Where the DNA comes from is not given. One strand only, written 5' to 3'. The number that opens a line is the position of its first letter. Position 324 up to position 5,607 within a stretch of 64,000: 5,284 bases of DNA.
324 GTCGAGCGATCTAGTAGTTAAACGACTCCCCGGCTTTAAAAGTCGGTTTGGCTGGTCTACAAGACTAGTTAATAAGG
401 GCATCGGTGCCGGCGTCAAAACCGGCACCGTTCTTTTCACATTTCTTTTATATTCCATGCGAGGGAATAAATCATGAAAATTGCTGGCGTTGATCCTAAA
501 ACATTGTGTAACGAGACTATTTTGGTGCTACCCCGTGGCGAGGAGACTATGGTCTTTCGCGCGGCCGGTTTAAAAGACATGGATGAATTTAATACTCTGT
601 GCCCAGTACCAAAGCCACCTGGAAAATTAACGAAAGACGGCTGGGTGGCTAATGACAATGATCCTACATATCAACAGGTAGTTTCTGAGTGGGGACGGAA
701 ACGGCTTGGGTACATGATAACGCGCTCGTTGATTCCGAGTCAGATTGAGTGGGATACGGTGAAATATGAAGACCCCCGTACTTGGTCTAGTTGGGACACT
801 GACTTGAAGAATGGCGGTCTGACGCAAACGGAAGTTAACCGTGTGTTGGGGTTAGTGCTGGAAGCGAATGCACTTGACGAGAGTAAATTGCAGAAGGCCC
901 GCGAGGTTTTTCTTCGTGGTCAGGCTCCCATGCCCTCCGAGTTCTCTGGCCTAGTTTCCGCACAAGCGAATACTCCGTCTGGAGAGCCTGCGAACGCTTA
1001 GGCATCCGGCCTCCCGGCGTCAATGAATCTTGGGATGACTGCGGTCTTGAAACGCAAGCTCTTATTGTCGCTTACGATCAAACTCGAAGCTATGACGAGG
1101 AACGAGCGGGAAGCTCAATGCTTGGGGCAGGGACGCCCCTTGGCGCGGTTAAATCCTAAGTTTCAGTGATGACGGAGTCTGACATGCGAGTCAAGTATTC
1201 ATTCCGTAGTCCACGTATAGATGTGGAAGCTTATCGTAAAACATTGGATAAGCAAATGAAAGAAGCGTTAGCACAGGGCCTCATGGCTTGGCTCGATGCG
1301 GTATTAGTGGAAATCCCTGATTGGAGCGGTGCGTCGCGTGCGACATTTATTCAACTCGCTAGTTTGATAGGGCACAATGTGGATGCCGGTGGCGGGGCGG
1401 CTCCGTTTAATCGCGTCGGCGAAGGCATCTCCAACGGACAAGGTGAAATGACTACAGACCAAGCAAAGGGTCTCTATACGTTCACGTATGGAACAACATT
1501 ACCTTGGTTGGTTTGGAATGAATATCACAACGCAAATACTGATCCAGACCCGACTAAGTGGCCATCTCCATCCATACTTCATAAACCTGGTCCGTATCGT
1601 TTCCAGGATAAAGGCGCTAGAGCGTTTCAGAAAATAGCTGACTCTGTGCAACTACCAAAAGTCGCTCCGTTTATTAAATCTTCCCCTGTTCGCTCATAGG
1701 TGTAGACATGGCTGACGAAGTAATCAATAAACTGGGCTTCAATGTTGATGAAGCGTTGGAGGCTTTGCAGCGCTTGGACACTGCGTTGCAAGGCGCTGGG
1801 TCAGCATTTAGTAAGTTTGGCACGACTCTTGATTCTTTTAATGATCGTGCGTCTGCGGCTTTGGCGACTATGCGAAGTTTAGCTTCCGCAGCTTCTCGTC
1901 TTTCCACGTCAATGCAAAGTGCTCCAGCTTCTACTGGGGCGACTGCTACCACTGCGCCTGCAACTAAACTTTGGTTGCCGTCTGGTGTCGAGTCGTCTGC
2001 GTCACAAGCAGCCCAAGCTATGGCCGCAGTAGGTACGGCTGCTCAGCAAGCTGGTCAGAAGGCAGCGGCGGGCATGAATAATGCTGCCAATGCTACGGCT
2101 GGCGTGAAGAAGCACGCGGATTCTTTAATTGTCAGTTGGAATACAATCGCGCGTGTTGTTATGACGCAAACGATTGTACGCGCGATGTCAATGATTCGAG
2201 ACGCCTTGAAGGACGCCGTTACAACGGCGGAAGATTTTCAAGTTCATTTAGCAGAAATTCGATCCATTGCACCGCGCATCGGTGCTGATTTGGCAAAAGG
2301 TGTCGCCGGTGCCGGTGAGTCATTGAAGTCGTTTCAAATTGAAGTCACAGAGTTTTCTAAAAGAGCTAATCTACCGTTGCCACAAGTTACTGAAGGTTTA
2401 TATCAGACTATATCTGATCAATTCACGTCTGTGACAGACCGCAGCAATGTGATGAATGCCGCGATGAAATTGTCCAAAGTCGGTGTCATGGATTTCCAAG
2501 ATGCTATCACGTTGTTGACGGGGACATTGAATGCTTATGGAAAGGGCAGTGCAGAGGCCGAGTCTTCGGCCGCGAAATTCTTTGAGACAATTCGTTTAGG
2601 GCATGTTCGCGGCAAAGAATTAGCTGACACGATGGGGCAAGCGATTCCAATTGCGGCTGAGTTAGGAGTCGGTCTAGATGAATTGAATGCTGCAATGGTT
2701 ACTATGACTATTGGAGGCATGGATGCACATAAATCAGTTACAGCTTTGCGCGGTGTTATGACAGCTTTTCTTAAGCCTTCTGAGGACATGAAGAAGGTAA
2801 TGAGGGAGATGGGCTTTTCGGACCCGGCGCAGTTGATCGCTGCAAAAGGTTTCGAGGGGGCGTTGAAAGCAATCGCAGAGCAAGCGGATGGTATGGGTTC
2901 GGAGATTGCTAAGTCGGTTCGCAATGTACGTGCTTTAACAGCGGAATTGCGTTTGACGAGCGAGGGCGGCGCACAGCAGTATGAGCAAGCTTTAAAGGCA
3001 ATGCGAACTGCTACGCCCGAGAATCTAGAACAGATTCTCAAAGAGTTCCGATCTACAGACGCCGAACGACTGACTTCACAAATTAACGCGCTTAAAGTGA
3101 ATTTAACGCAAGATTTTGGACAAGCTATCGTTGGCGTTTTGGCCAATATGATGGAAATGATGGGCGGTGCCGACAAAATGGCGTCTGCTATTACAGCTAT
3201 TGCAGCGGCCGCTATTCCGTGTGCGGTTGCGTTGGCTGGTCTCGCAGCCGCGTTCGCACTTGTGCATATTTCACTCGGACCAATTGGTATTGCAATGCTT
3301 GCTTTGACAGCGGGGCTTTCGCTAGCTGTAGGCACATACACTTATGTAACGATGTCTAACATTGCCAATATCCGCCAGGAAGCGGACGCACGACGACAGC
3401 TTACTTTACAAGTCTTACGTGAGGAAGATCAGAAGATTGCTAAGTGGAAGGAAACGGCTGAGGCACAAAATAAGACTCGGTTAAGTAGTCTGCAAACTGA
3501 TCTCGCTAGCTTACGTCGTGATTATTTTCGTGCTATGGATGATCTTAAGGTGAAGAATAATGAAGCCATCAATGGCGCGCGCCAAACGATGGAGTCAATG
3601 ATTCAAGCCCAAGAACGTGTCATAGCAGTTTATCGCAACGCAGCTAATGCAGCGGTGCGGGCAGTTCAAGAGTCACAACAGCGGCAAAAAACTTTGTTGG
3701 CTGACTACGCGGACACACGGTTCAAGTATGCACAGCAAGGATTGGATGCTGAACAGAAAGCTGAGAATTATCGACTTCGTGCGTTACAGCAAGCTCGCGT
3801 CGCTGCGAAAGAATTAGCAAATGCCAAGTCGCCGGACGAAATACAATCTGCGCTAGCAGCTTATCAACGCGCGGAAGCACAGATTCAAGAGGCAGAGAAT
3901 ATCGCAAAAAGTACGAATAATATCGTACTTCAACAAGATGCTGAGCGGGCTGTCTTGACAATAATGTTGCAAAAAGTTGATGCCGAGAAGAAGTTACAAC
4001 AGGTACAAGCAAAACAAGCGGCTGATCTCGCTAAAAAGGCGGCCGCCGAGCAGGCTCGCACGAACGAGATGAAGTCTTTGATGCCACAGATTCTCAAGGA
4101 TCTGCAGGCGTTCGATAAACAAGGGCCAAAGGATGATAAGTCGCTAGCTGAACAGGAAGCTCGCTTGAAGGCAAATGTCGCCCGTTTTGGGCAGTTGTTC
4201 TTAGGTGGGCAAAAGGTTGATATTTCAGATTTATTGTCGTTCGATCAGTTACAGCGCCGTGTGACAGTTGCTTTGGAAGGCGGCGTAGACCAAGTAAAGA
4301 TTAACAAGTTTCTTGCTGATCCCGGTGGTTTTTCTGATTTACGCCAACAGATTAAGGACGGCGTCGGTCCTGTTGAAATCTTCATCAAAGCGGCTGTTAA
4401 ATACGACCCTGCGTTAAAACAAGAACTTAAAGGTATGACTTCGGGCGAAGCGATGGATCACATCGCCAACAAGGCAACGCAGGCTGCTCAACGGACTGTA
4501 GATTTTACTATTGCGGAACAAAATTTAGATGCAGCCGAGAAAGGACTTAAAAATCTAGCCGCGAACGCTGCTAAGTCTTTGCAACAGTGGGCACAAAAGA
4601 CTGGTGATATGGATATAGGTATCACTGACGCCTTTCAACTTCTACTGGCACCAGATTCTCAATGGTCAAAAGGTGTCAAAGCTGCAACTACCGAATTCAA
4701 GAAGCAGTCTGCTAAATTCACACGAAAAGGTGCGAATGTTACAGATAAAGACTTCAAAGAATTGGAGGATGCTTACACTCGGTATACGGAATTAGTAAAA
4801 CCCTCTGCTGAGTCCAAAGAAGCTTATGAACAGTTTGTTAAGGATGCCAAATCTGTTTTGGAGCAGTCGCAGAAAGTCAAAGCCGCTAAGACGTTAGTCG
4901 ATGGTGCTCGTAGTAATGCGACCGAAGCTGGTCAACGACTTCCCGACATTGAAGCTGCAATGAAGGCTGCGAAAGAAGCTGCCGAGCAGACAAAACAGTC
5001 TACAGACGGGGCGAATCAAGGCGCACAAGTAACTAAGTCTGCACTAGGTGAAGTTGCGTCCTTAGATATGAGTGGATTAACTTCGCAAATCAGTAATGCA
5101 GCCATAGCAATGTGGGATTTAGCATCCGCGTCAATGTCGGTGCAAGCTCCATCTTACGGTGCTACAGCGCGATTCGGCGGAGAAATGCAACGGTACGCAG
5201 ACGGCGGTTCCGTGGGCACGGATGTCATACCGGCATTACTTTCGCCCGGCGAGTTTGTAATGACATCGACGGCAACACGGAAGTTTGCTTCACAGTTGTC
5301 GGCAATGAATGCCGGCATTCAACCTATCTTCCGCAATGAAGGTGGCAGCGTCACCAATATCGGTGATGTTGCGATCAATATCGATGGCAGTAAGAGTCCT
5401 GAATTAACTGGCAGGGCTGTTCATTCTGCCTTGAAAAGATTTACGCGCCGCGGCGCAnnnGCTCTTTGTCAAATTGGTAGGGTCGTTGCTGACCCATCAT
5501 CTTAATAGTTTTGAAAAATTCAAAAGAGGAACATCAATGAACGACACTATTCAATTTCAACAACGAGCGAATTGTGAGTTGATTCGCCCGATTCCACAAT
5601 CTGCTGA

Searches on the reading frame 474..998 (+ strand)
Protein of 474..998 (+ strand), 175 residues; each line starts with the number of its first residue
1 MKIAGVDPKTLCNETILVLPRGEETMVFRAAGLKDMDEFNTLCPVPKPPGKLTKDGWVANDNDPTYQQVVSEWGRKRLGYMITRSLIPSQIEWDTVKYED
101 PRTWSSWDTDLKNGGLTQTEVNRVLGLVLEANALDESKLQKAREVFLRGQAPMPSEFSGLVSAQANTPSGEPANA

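Call 41: search_protein_families(library=pfam, proteins=[window:474-998:+], max_evalue=0.01)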
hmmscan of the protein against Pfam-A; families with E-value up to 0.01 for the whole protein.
window:474-998:+ (175 aa): 0 families

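Call 42: search_protein_families(library=phrogs, proteins=[window:474-998:+], max_evalue=0.001)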
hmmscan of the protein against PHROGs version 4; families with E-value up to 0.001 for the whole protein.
window:474-998:+ (175 aa): 0 families

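Call 54: find_encoding_contigs(protein=window:474-998:+, flank=10000, max_places=2)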
Protein window:474-998:+ (175 aa): 2 contigs read that carry it; 1 place shown.
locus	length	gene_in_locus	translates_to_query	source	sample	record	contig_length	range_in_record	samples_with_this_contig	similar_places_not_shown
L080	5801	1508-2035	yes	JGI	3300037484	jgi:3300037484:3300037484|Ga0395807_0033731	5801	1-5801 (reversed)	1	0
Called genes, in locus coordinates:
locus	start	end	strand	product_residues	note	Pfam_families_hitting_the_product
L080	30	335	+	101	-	-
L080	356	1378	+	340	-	-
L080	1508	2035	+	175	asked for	-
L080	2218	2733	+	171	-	-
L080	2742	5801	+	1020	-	?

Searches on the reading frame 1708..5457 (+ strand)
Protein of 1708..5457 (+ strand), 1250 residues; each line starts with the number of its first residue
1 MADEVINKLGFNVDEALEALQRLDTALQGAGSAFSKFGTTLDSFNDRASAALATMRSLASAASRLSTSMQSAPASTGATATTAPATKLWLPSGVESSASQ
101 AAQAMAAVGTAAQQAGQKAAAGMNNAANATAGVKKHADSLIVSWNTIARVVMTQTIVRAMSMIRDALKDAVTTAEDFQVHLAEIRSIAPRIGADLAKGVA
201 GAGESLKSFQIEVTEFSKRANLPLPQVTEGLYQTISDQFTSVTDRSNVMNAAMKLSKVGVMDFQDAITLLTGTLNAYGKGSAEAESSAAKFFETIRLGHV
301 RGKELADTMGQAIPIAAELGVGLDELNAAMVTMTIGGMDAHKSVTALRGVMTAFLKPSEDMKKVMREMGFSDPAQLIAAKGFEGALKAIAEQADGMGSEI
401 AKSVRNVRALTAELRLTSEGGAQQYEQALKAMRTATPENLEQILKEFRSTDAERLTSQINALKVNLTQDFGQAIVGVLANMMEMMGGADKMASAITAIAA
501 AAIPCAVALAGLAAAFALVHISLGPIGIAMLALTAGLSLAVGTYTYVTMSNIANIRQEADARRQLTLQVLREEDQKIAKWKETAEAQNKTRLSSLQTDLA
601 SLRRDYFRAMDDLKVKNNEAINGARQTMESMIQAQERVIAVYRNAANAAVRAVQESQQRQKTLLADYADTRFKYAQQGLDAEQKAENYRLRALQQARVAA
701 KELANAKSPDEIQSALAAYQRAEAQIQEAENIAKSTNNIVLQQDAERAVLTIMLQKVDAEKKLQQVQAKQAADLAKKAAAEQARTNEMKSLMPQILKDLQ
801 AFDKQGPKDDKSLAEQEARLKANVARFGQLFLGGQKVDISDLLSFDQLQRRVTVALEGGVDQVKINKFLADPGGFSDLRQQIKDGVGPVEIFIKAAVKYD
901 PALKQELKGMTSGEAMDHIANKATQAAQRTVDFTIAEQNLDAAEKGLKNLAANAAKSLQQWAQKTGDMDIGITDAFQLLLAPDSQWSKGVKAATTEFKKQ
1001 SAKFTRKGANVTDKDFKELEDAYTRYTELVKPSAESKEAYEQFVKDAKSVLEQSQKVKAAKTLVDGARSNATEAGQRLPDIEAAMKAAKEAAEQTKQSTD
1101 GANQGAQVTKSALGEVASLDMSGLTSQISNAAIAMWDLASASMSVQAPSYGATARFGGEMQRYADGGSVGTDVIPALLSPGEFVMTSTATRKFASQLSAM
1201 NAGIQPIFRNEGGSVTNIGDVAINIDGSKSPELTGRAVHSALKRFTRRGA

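Call 41: search_protein_families(library=pfam, proteins=[window:1708-5457:+], max_evalue=0.01)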
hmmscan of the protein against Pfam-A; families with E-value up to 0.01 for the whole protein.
window:1708-5457:+ (1250 aa): 1 family
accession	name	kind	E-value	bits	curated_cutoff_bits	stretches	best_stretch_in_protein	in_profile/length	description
PF10145.14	PhageMin_Tail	-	2.3e-19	70.5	33.2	1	214-399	5-190/201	Phage-related minor tail protein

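Call 42: search_protein_families(library=phrogs, proteins=[window:1708-5457:+], max_evalue=0.001)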
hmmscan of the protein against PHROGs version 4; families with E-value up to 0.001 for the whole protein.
window:1708-5457:+ (1250 aa): 6 families
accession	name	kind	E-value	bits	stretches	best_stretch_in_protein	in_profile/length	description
phrog_991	-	tail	1.1e-18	67.4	1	243-548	357-668/1966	tail length tape measure protein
phrog_23013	-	tail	1.1e-15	57.5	1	203-655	153-607/1379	tail length tape measure protein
phrog_1533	-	tail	4.5e-15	55.3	1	228-789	296-892/1688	tail length tape measure protein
phrog_4704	-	tail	1.7e-13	51.1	1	166-547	211-584/625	tail length tape measure protein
phrog_1272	-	tail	3.4e-13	49.3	1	19-535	106-616/1606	tail length tape measure protein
phrog_167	-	tail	2.1e-09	36.7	1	4-509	117-581/1555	tail length tape measure protein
